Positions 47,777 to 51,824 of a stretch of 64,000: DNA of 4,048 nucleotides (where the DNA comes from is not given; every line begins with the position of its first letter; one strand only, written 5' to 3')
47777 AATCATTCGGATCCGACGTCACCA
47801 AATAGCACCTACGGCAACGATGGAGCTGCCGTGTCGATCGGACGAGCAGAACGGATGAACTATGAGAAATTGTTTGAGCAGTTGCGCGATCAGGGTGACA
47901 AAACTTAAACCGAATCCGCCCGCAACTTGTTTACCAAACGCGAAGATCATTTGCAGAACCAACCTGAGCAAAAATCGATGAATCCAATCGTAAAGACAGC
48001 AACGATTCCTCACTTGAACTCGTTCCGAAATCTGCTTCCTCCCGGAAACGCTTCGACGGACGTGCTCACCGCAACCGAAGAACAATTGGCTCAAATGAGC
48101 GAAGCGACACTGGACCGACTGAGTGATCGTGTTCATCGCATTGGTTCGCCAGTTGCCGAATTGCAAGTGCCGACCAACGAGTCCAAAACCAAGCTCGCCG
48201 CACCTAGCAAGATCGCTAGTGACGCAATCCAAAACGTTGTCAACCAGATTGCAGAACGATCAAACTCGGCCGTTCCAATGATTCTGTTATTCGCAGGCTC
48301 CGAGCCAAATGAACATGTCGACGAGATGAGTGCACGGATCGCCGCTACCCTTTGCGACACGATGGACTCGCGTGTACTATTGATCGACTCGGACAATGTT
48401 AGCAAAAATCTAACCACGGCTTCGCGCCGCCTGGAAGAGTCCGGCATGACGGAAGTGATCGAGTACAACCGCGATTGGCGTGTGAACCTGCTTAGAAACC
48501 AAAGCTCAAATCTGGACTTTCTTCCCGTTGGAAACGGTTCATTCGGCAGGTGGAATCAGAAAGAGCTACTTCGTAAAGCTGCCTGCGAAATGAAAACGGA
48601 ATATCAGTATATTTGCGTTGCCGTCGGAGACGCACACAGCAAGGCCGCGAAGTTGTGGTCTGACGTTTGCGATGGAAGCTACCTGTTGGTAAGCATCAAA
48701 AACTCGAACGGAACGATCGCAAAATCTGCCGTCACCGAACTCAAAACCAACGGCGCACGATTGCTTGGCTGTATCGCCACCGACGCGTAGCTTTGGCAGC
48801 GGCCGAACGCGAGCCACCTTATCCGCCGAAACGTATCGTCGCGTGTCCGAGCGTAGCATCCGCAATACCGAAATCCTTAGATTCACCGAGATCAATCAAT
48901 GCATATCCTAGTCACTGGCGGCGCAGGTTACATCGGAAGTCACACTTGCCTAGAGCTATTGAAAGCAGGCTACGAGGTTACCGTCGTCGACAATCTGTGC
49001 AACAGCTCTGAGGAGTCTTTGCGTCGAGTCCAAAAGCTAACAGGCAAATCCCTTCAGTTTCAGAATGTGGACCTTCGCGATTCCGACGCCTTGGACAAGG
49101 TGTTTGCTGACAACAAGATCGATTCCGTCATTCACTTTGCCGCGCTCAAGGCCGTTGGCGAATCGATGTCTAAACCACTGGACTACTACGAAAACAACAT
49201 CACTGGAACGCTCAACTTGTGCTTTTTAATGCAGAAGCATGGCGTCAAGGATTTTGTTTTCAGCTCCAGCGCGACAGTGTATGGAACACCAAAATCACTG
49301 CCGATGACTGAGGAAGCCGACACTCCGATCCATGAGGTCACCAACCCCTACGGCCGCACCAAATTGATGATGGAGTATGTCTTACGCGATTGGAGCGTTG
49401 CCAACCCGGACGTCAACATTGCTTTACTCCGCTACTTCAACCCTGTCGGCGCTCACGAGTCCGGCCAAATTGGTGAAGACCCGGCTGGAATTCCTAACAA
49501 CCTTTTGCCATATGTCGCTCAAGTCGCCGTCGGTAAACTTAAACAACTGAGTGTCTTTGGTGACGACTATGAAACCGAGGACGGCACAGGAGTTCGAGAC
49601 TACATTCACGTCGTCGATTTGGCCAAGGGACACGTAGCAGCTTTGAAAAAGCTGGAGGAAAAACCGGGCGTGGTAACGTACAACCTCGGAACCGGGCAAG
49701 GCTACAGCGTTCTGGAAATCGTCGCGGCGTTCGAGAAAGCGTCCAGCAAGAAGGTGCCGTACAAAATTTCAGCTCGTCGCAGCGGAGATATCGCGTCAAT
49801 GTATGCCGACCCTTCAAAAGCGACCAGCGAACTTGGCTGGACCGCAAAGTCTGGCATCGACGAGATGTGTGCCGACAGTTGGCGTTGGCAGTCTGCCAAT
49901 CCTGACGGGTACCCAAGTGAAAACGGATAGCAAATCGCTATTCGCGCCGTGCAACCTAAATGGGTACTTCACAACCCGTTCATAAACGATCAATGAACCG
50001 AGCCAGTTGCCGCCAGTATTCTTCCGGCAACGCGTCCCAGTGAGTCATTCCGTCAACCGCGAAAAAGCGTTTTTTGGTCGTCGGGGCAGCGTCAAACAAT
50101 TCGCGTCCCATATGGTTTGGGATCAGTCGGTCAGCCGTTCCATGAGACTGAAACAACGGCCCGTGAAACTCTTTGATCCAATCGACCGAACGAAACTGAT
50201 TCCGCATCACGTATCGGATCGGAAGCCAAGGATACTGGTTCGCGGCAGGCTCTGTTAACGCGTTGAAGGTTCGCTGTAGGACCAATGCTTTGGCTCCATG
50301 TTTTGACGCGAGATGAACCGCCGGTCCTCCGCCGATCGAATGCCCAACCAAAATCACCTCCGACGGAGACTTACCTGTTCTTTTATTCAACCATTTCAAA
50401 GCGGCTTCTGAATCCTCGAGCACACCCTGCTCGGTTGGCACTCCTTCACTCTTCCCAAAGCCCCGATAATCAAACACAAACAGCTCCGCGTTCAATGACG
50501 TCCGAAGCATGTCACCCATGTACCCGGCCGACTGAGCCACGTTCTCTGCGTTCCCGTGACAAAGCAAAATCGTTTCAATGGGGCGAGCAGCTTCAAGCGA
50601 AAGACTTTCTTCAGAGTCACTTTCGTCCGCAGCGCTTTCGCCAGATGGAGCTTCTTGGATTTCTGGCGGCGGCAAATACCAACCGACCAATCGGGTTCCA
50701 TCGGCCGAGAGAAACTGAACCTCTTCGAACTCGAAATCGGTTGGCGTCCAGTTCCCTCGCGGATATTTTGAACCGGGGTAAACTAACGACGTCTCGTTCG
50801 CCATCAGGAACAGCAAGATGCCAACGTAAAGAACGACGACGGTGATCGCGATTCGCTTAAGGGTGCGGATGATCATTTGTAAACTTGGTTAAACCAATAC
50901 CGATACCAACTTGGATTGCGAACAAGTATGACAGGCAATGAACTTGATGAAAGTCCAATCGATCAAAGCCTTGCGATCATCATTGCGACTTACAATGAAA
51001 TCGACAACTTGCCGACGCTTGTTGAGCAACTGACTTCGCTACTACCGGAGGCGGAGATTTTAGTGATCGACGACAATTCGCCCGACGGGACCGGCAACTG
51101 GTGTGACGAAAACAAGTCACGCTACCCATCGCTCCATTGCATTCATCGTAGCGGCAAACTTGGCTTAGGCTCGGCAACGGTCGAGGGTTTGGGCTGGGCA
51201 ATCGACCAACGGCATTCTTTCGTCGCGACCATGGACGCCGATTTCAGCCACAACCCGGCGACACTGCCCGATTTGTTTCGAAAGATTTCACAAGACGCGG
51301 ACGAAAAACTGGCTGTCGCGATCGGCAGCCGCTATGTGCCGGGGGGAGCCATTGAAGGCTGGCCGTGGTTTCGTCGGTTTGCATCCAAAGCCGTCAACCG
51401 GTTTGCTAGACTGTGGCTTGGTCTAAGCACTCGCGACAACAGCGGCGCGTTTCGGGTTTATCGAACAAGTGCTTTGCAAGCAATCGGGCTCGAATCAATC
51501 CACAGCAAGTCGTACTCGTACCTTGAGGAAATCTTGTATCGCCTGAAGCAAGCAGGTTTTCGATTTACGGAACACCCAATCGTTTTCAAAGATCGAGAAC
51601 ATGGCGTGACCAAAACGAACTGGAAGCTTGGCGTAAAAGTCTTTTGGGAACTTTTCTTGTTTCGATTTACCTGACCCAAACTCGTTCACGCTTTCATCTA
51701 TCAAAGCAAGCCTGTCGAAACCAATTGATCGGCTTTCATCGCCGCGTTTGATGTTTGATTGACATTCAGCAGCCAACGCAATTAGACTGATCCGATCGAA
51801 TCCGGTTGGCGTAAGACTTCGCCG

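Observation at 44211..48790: Candidate new system beside parABS: three-TM Wzc-like protein + ExeA-like ATPase with acidic IDR + CpsD-fold pseudokinase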

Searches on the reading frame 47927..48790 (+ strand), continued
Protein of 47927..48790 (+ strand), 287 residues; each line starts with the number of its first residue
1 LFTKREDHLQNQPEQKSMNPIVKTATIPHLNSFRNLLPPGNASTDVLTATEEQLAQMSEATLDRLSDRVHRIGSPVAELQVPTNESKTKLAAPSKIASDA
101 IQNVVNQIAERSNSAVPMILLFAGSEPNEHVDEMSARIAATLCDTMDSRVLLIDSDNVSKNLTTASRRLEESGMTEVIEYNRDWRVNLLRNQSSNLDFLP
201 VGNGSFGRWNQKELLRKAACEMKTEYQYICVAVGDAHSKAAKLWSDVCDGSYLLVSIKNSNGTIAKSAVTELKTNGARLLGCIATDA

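Call 53: fold_search(model_id=the predicted structure, library=pdb)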
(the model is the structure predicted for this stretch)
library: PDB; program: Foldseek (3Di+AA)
matches with E <= 10: 1522; with E <= 0.001: 223
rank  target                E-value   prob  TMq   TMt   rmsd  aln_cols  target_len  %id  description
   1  6u1q_A                8.0e-13  1.00  0.53  0.72   5.2       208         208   17  Crystal Structure of VpsO (VC0937) Kinase domain (released 2020-08-19)
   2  3la6_P                3.5e-12  1.00  0.59  0.66   3.3       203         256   16  Octameric kinase domain of the E. coli tyrosine kinase Wzc with bound ADP (released 2010-08-25)
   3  3la6_A                4.3e-12  1.00  0.59  0.65   3.6       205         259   16  Octameric kinase domain of the E. coli tyrosine kinase Wzc with bound ADP (released 2010-08-25)
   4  6u1q_B                4.3e-12  1.00  0.56  0.77   3.5       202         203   17  Crystal Structure of VpsO (VC0937) Kinase domain (released 2020-08-19)
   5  3la6_G                5.9e-12  1.00  0.57  0.63   3.4       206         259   16  Octameric kinase domain of the E. coli tyrosine kinase Wzc with bound ADP (released 2010-08-25)
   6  3la6_M                6.3e-12  1.00  0.59  0.65   6.7       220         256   16  Octameric kinase domain of the E. coli tyrosine kinase Wzc with bound ADP (released 2010-08-25)
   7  4jlv                  6.8e-12  1.00  0.58  0.72   3.4       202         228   17  Crystal structure of the chimerical protein CapA1B1 in complex with ADP-Mg (released 2014-02-05)
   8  3la6_L                7.2e-12  1.00  0.59  0.65   3.3       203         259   16  Octameric kinase domain of the E. coli tyrosine kinase Wzc with bound ADP (released 2010-08-25)
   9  4jmp                  7.2e-12  1.00  0.58  0.73   3.4       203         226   16  Crystal structure of the chimerical protein CapA2B2 (released 2014-02-05)
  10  3la6_E                9.3e-12  1.00  0.59  0.64   3.7       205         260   16  Octameric kinase domain of the E. coli tyrosine kinase Wzc with bound ADP (released 2010-08-25)
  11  3la6_F                1.0e-11  1.00  0.59  0.65   3.6       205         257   16  Octameric kinase domain of the E. coli tyrosine kinase Wzc with bound ADP (released 2010-08-25)
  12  3la6_J                1.1e-11  1.00  0.58  0.64   3.8       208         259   17  Octameric kinase domain of the E. coli tyrosine kinase Wzc with bound ADP (released 2010-08-25)
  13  3la6_I                2.0e-11  1.00  0.59  0.65   3.6       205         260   16  Octameric kinase domain of the E. coli tyrosine kinase Wzc with bound ADP (released 2010-08-25)
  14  3la6_O                2.2e-11  1.00  0.58  0.63   3.9       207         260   16  Octameric kinase domain of the E. coli tyrosine kinase Wzc with bound ADP (released 2010-08-25)
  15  3la6_B                2.5e-11  1.00  0.59  0.65   3.6       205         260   16  Octameric kinase domain of the E. coli tyrosine kinase Wzc with bound ADP (released 2010-08-25)
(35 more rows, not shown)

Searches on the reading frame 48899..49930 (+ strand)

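Call 7: search_protein_families(library=pfam, proteins=[window:48899-49930:+], max_evalue=0.001)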
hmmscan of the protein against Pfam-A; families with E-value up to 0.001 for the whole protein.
window:48899-49930:+ (343 aa): 10 families
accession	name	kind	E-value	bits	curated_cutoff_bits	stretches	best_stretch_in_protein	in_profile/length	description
PF01370.27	Epimerase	-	1.6e-62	211.5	20.9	1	3-264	1-240/240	NAD dependent epimerase/dehydratase family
PF16363.11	GDP_Man_Dehyd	-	4.7e-61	207.5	27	1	4-326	1-331/332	GDP-mannose 4,6 dehydratase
PF01073.25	3Beta_HSD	-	2.7e-19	69.7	22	1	4-161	1-156/280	3-beta hydroxysteroid dehydrogenase/isomerase family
PF02719.21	Polysacc_synt_2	-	5.8e-18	65.5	20.2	1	3-184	1-173/293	Polysaccharide biosynthesis protein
PF04321.23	RmlD_sub_bind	-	1.6e-13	50.8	27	1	1-164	1-138/287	RmlD substrate binding domain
PF07993.18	NAD_binding_4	-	9.4e-11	41.8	20.1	1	5-167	1-193/258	Male sterility protein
PF00106.31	adh_short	-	9e-09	35.5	26.6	1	2-108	2-116/195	short chain dehydrogenase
PF05368.20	NmrA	-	5.3e-08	33.3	27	1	2-124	4-107/298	NmrA-like family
PF13460.12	NAD_binding_10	-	6.9e-08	33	27.2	1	7-164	1-133/184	NAD(P)H-binding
PF08659.16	KR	-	1.9e-06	28.4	22.6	1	3-132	3-145/180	KR domain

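Call 61: search_protein_families(library=ncbifam, proteins=[window:48899-49930:+], max_evalue=0.00001)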
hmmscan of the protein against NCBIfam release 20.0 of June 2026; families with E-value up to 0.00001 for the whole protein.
window:48899-49930:+ (343 aa): 29 families (the best 25 are shown)
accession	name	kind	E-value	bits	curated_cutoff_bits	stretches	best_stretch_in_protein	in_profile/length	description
NF007956.0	PRK10675.1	subfamily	1.5e-143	478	394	1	1-339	1-337/338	UDP-glucose 4-epimerase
TIGR01179.1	galE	equivalog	3.1e-139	463.4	262.3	1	3-337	2-331/332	UDP-glucose 4-epimerase GalE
TIGR01181.1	dTDP_gluc_dehyt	equivalog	6.3e-33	114.2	365.1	1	3-334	2-314/321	dTDP-glucose 4,6-dehydratase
TIGR02197.1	heptose_epim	equivalog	4.1e-30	105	274.6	1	3-285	1-263/316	ADP-glyceromanno-heptose 6-epimerase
TIGR04180.1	EDH_00030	hypoth_equivalog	3.1e-28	98.7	475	1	3-317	1-295/297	NAD-dependent 4,6-dehydratase LegB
NF007490.0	PRK10084.1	subfamily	9.4e-19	67.6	649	1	1-334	1-337/361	dTDP-glucose 4,6-dehydratase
TIGR03466.1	HpnA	hypoth_equivalog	1.4e-17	63.6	367.65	1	2-186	2-174/327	hopanoid-associated sugar epimerase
NF007582.0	PRK10217.1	equivalog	6.3e-17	61.7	698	1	2-334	3-334/355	dTDP-glucose 4,6-dehydratase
TIGR02622.1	CDP_4_6_dhtase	equivalog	2e-16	60.1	278.45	1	2-165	6-168/352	CDP-glucose 4,6-dehydratase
NF042422.1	oxyalk_red_OleD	equivalog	2.3e-15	56.8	580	1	1-162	1-150/329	2-alkyl-3-oxoalkanoate reductase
NF011728.1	PRK15181.1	equivalog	5.3e-15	55.3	760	1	3-206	18-218/348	Vi polysaccharide biosynthesis UDP-N-acetylglucosaminuronic acid C-4 epimerase TviC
NF043036.1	ErythonDh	equivalog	1.5e-14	54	325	1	1-166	1-164/321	D-erythronate dehydrogenase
NF041015.1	UDPsulfquin_syn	equivalog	7.2e-13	48.3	575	1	1-131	1-151/384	UDP-sulfoquinovose synthase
NF008360.0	PRK11150.1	equivalog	1.2e-11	44.3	452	1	3-278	2-250/310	ADP-glyceromanno-heptose 6-epimerase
NF047922.1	GDPFucSynFcl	equivalog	2.3e-11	43.7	500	0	54-140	34-121/308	GDP-L-fucose synthase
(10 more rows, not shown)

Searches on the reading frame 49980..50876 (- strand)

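Call 7: search_protein_families(library=pfam, proteins=[window:49980-50876:-], max_evalue=0.001)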
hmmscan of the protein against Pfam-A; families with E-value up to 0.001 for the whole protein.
window:49980-50876:- (298 aa): 5 families
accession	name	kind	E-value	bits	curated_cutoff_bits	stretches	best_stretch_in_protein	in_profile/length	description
PF12146.15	Hydrolase_4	-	1.2e-16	61.2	27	1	99-201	3-107/239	Serine aminopeptidase, S33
PF00561.26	Abhydrolase_1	-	6.8e-16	59.1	25.8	1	102-286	2-186/245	alpha/beta hydrolase fold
PF12697.13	Abhydrolase_6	-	2.2e-09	38.8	26.3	1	103-285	1-167/217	Alpha/beta hydrolase family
PF01738.24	DLH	-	0.00022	21.3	21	1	148-255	73-160/217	Dienelactone hydrolase family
PF07859.19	Abhydrolase_3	-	0.00028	21.1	25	1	153-197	49-96/210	alpha/beta hydrolase fold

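Call 61: search_protein_families(library=ncbifam, proteins=[window:49980-50876:-], max_evalue=0.00001)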
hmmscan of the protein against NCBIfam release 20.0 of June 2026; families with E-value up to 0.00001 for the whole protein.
window:49980-50876:- (298 aa): 3 families
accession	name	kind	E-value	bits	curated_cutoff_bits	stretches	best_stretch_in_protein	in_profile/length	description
NF047920.1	lactonase_UilS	equivalog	1.2e-09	38.3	400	1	99-204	23-131/285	UilS family quorum-quenching N-acyl-homoserine lactonase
NF042907.1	CPn0927_CPn0928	subfamily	2.2e-07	30.1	200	1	93-184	124-221/357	CPn0927/CPn0928 family alpha/beta hydrolase fold protein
NF050089.1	i_nPHAscl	equivalog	8.8e-06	25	300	0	100-195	18-107/288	intracellular short-chain-length polyhydroxyalkanoate depolymerase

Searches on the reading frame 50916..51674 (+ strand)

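Call 7: search_protein_families(library=pfam, proteins=[window:50916-51674:+], max_evalue=0.001)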
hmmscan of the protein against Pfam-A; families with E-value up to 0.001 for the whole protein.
window:50916-51674:+ (252 aa): 1 family
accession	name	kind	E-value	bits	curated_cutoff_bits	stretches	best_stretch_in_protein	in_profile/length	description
PF00535.33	Glycos_transf_2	-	7.1e-27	94.8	23.3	1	21-190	2-167/168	Glycosyl transferase family 2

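Call 61: search_protein_families(library=ncbifam, proteins=[window:50916-51674:+], max_evalue=0.00001)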
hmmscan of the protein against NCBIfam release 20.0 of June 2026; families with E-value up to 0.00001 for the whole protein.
window:50916-51674:+ (252 aa): 7 families
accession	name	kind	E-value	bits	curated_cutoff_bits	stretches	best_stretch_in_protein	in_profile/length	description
NF007986.1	PRK10714.1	equivalog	4e-11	42.5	529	1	18-242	7-218/316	undecaprenyl-phosphate 4-deoxy-4-formamido-L-arabinose transferase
NF041875.1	EPS_EpsD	equivalog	3.3e-09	36.6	370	1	19-231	1-212/325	exopolysaccharide biosynthesis glycosyltransferase EpsD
TIGR03937.1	PgaC_IcaA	equivalog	3.3e-09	36.2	422.3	1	17-127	45-153/407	poly-beta-1,6-N-acetyl-D-glucosamine synthase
TIGR04182.1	glyco_TIGR04182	equivalog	1.1e-08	34.9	325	1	20-247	3-215/293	S-layer glycoprotein N-glycosyltransferase AglJ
NF041391.1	DPhHxTase_Halo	equivalog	3.4e-08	32.7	375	1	24-232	2-190/213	dolichyl-phosphate hexose transferase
NF007482.0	PRK10073.1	equivalog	2.5e-07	30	423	1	17-122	6-108/334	glycosyltransferase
TIGR04283.1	glyco_like_mftF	equivalog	4.6e-07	29.6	182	1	19-68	1-51/221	TIGR04283 family arsenosugar biosynthesis glycosyltransferase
